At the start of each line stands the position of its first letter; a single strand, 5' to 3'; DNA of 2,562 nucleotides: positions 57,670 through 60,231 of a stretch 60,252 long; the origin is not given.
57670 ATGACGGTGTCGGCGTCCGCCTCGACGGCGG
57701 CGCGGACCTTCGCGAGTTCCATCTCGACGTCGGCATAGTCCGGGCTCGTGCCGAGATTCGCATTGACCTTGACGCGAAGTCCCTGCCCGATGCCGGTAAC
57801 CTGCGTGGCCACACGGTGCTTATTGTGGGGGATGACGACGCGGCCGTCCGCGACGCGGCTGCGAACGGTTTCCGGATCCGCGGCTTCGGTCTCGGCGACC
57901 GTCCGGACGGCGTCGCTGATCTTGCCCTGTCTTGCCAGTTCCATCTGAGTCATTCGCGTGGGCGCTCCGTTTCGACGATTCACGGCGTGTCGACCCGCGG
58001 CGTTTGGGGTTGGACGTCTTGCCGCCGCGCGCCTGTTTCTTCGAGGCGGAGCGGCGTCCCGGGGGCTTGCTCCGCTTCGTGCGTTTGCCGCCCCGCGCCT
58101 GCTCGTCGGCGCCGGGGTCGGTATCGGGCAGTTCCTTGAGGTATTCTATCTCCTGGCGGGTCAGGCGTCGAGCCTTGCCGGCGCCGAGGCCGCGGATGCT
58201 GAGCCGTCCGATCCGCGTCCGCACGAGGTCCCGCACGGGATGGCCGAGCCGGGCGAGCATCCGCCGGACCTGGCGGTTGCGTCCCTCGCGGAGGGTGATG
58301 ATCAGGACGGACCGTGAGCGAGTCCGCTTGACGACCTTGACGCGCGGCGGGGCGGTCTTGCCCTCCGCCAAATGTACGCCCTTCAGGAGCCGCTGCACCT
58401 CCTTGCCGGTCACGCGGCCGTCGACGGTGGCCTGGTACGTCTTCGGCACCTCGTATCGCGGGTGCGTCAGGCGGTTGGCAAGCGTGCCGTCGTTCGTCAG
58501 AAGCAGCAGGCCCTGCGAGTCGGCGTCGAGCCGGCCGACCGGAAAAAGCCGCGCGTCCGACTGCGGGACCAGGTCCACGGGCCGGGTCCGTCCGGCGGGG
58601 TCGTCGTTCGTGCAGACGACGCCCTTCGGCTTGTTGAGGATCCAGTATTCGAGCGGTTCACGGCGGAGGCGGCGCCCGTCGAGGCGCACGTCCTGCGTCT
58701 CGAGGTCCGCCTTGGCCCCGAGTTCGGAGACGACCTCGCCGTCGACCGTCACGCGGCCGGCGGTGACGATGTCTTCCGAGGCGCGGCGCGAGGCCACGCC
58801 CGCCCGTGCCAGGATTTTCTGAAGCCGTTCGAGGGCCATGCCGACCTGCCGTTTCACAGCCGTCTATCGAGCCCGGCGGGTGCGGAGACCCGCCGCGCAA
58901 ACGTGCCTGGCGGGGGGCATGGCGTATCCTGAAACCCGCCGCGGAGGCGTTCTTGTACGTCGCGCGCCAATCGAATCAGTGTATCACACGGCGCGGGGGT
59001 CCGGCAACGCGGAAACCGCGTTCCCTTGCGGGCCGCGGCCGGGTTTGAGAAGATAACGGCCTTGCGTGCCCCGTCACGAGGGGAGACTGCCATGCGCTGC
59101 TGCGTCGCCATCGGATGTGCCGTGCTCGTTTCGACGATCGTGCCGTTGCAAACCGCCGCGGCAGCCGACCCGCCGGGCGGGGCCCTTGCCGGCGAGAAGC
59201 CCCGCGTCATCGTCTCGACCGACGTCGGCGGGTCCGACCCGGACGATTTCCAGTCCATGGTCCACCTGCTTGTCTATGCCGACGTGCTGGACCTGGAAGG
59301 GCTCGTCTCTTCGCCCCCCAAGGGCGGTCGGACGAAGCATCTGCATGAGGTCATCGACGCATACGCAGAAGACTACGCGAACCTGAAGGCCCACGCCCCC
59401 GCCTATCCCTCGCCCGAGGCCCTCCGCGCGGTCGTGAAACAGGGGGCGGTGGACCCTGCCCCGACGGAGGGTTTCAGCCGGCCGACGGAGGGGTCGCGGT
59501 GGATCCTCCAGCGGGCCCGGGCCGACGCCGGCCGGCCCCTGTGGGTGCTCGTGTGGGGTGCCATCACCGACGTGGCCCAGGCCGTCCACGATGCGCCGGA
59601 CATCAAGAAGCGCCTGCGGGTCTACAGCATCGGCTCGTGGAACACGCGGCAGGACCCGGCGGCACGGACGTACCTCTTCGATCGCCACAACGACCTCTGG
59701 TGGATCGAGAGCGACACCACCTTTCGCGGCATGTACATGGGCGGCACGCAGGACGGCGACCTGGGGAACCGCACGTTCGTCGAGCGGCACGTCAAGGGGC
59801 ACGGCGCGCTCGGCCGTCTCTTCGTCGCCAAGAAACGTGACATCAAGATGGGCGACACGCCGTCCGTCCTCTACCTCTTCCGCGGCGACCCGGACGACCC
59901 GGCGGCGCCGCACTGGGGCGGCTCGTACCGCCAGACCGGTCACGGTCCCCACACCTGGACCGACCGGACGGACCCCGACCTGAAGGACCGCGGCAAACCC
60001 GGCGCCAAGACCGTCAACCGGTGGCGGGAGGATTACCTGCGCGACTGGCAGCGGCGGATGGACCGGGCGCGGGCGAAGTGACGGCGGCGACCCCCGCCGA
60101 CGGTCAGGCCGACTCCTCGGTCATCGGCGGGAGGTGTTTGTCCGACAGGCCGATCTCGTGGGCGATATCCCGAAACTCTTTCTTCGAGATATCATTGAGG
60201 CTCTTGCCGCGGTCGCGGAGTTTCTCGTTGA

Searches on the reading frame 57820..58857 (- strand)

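Call 82: search_protein_families(library=pfam, proteins=[window:57820-58857:-], max_evalue=0.0001)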
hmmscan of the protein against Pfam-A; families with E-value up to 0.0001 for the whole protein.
window:57820-58857:- (345 aa): 2 families
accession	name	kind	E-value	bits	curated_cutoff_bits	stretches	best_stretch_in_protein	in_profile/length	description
PF00849.27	PseudoU_synth_2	-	1.2e-26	94.2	26.8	1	71-202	2-151/152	RNA pseudouridylate synthase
PF01479.30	S4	-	1.6e-10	41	22.8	1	10-47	1-39/48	S4 domain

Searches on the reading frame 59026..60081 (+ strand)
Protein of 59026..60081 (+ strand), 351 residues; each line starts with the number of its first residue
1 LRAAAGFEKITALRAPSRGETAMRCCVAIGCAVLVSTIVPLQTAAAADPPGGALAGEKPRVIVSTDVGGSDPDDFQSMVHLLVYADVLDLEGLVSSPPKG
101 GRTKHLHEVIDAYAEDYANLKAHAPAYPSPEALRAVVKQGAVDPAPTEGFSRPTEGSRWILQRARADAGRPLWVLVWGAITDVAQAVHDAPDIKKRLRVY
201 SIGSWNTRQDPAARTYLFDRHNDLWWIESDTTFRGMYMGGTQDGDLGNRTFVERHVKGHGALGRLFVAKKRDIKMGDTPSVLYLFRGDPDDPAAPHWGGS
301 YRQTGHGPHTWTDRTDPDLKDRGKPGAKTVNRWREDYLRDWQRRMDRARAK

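Call 56: search_protein_families(library=pfam, proteins=[window:59026-60081:+], max_evalue=0.0001)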
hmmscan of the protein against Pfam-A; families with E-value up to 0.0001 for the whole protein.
window:59026-60081:+ (351 aa): 1 family
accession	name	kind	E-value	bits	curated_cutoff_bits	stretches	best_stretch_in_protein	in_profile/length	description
PF07632.16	Sde182_NH-like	-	6.3e-55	187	26.8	1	60-301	1-268/268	Cellulose-binding Sde182, nucleoside hydrolase-like domain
